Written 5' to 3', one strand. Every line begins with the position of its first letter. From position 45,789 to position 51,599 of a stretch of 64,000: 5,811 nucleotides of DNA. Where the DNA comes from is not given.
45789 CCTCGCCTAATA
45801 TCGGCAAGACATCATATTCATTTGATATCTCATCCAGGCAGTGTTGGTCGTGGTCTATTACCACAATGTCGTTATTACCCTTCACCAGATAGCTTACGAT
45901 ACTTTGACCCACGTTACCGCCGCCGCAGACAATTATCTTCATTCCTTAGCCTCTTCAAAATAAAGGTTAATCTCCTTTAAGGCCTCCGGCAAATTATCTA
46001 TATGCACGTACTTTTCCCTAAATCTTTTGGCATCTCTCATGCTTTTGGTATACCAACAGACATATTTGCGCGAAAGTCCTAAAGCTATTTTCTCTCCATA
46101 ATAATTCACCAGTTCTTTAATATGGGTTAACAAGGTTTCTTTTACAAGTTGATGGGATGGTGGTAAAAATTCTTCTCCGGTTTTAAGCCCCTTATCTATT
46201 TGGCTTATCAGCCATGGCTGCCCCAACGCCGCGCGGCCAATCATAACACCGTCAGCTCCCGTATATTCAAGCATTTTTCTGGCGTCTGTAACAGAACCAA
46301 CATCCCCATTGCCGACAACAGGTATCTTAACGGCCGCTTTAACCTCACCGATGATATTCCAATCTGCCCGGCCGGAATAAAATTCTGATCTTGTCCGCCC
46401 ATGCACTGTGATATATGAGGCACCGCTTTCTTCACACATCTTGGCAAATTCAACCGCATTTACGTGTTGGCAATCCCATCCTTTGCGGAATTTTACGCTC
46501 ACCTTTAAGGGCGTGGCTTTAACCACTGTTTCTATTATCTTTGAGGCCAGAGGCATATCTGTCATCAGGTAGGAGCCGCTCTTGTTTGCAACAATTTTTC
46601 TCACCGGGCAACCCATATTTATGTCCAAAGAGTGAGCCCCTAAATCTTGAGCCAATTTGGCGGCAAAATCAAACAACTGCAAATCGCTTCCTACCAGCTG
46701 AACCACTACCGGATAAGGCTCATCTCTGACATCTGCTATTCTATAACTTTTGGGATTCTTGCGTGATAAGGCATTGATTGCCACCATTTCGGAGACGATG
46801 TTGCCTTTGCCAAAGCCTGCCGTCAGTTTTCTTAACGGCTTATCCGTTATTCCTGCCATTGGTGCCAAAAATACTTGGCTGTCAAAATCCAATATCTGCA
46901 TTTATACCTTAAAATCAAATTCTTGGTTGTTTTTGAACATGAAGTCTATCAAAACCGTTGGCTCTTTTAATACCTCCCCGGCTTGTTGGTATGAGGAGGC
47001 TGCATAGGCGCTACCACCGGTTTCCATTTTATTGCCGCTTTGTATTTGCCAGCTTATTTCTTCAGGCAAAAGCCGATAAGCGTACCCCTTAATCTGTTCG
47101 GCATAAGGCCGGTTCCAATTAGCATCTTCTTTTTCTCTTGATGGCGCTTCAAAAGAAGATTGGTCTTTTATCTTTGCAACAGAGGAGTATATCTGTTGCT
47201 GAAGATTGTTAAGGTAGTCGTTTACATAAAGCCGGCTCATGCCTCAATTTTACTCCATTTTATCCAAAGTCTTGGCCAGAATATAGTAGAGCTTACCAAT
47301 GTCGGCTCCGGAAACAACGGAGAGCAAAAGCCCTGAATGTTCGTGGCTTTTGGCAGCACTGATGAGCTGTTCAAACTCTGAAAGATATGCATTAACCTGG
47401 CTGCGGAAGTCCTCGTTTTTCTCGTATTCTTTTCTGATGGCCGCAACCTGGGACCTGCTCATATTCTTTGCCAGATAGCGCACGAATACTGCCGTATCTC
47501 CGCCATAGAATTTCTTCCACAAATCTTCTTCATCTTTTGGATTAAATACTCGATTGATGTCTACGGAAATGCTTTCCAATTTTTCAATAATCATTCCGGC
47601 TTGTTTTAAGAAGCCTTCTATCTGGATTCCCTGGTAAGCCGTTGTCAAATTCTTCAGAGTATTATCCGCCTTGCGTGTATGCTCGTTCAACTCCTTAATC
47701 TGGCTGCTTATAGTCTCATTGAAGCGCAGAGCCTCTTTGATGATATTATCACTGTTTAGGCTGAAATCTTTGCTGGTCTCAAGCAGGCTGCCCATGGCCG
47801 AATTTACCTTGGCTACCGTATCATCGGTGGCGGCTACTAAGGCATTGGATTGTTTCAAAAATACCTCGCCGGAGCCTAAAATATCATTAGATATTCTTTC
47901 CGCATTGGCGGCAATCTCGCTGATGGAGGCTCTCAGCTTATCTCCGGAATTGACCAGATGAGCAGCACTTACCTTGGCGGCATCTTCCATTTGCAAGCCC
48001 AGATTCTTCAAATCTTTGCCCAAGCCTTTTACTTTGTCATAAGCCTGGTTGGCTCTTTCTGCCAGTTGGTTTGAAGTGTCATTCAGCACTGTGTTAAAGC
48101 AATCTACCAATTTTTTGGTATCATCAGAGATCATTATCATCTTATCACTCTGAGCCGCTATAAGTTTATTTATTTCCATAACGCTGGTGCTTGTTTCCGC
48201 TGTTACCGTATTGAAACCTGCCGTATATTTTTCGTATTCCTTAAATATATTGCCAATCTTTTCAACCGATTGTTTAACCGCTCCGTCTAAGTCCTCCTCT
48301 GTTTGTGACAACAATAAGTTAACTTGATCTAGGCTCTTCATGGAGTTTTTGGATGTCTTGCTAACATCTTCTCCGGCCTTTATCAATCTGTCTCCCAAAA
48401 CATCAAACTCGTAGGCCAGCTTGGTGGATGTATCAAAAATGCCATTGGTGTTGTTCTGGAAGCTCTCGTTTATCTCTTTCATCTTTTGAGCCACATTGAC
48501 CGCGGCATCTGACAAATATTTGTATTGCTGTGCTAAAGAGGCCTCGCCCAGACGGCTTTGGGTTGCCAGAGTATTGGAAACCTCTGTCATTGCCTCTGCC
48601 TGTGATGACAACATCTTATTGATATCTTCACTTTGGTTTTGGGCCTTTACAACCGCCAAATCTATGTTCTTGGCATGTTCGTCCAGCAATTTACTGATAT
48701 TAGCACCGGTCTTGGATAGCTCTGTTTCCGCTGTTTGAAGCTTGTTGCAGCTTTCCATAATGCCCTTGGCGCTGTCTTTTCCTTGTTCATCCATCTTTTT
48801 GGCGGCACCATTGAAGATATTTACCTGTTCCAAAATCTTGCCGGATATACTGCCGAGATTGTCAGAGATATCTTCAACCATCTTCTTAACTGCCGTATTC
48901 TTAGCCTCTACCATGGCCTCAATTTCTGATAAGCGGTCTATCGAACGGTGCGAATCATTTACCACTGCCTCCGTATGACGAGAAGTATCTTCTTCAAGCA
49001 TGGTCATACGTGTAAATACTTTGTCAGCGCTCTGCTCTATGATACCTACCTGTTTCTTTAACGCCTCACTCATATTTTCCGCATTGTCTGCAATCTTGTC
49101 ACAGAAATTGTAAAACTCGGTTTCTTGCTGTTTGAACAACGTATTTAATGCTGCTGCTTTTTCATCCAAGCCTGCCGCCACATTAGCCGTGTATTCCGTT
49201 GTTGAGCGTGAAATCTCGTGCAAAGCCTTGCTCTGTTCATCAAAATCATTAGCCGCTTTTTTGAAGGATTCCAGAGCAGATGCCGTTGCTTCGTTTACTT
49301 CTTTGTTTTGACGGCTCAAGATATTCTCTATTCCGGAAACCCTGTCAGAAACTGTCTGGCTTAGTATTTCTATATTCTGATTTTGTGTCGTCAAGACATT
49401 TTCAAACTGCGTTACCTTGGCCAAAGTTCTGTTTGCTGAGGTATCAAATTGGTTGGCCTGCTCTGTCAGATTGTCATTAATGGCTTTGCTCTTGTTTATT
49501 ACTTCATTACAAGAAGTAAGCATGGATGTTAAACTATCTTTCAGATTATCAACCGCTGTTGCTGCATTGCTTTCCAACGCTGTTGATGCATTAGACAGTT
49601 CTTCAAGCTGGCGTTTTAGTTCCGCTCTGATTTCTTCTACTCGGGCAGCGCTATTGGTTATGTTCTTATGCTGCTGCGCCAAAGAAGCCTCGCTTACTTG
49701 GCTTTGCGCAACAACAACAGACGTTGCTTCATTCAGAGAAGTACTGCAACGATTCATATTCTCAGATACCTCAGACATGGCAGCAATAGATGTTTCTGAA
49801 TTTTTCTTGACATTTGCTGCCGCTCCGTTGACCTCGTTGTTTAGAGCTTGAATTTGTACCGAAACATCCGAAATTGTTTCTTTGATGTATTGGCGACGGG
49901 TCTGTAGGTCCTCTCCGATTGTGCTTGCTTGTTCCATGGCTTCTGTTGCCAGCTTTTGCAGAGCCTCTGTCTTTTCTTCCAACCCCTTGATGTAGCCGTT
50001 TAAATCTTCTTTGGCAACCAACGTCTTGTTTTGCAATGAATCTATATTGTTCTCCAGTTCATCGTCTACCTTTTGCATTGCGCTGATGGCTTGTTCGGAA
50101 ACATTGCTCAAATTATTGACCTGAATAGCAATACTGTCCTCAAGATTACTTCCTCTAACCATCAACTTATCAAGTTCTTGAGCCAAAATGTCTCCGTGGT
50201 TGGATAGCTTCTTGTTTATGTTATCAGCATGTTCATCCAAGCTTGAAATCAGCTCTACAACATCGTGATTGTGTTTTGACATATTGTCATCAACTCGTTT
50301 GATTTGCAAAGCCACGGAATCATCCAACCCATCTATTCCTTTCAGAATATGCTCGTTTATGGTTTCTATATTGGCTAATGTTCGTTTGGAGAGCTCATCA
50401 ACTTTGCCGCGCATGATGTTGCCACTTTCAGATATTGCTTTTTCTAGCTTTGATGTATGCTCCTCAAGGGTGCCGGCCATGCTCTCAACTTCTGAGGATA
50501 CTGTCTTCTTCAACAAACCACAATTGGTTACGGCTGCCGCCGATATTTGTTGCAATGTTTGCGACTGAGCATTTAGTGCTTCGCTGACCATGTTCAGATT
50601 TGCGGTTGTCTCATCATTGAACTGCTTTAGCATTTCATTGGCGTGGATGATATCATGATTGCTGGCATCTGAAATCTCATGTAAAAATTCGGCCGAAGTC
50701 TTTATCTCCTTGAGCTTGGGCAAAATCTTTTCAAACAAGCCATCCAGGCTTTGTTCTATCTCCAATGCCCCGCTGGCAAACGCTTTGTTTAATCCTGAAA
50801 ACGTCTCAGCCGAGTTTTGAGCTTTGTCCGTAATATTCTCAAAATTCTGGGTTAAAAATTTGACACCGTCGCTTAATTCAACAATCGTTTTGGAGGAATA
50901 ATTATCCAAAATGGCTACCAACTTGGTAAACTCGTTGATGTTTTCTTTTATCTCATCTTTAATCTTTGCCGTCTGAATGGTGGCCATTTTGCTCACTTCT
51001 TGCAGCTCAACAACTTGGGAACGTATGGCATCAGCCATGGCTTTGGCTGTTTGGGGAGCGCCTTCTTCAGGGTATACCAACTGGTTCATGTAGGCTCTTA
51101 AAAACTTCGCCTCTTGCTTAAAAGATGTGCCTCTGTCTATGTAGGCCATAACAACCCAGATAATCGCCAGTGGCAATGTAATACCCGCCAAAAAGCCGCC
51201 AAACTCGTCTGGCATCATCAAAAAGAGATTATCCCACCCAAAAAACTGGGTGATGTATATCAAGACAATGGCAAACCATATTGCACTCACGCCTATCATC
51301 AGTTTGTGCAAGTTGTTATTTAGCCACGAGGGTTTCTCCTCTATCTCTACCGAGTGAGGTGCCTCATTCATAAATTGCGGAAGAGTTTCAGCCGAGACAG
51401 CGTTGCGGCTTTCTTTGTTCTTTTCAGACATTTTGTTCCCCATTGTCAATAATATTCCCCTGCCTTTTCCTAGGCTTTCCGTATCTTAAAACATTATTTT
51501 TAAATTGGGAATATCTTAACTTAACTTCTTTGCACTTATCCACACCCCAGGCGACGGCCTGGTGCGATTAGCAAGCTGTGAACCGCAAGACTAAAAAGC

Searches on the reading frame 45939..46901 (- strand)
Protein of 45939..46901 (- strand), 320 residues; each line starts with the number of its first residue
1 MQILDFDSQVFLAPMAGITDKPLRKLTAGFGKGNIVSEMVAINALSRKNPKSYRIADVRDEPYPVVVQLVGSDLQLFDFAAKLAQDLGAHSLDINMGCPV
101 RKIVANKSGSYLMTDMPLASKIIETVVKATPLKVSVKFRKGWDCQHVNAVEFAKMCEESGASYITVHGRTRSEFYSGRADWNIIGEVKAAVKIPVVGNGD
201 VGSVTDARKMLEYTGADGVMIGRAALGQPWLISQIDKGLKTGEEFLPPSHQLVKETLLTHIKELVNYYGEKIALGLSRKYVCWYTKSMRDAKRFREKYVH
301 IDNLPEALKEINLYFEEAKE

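Call 17: search_protein_families(library=pfam, proteins=[window:45939-46901:-], max_evalue=0.01)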
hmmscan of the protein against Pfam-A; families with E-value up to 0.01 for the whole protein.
window:45939-46901:- (320 aa): 3 families
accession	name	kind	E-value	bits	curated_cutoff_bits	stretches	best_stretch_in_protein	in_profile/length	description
PF01207.24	Dus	-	5.3e-84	282.4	20.4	1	12-312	2-303/311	Dihydrouridine synthase (Dus)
PF00977.27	His_biosynth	-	3.7e-05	23.7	23.6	1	138-225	136-222/228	Histidine biosynthesis protein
PF01680.23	SOR_SNZ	-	0.0014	18.9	27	1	143-217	16-94/207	SOR/SNZ family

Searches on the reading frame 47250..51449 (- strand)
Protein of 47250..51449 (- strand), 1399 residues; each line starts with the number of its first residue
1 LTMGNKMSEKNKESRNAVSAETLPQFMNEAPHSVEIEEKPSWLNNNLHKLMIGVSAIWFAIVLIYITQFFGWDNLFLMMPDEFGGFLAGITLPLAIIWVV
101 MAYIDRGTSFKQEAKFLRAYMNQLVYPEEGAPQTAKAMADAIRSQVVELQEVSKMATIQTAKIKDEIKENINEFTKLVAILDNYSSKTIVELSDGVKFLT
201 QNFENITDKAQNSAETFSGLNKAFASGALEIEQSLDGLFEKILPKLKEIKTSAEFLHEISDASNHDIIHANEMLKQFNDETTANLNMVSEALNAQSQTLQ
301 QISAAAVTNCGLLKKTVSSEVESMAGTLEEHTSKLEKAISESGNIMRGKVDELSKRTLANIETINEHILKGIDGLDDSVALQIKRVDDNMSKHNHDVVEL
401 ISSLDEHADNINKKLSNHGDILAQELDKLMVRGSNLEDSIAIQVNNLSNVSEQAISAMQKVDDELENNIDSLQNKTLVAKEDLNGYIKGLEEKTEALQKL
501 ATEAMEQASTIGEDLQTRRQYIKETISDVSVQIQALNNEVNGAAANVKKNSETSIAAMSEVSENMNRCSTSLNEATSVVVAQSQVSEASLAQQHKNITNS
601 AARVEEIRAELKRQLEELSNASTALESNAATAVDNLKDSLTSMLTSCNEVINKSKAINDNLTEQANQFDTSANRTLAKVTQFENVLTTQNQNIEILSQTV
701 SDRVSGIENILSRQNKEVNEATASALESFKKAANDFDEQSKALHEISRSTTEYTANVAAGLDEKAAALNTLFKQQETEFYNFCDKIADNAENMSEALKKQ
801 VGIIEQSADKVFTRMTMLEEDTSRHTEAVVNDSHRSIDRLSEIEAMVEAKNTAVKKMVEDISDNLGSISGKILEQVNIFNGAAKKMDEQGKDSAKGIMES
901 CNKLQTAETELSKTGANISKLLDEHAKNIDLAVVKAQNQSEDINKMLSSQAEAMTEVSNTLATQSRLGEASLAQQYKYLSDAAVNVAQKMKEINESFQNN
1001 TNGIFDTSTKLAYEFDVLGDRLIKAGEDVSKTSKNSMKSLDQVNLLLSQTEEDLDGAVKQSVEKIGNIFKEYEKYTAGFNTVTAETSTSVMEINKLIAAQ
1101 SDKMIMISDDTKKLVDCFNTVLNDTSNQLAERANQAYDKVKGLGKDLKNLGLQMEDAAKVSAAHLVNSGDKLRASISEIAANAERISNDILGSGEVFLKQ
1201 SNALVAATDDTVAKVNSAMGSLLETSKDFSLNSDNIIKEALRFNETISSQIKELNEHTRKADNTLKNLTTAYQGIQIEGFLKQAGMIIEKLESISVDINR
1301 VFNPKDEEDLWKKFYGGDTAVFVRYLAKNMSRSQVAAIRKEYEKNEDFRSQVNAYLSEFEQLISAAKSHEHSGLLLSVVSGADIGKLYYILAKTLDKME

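Call 17: search_protein_families(library=pfam, proteins=[window:47250-51449:-], max_evalue=0.01)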
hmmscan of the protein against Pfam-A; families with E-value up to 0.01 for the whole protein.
window:47250-51449:- (1399 aa): 1 family
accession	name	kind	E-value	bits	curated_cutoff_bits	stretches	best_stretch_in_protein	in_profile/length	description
PF04108.17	ATG17_like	-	8.4e-08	32.5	43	1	590-898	2-288/355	Autophagy protein ATG17-like domain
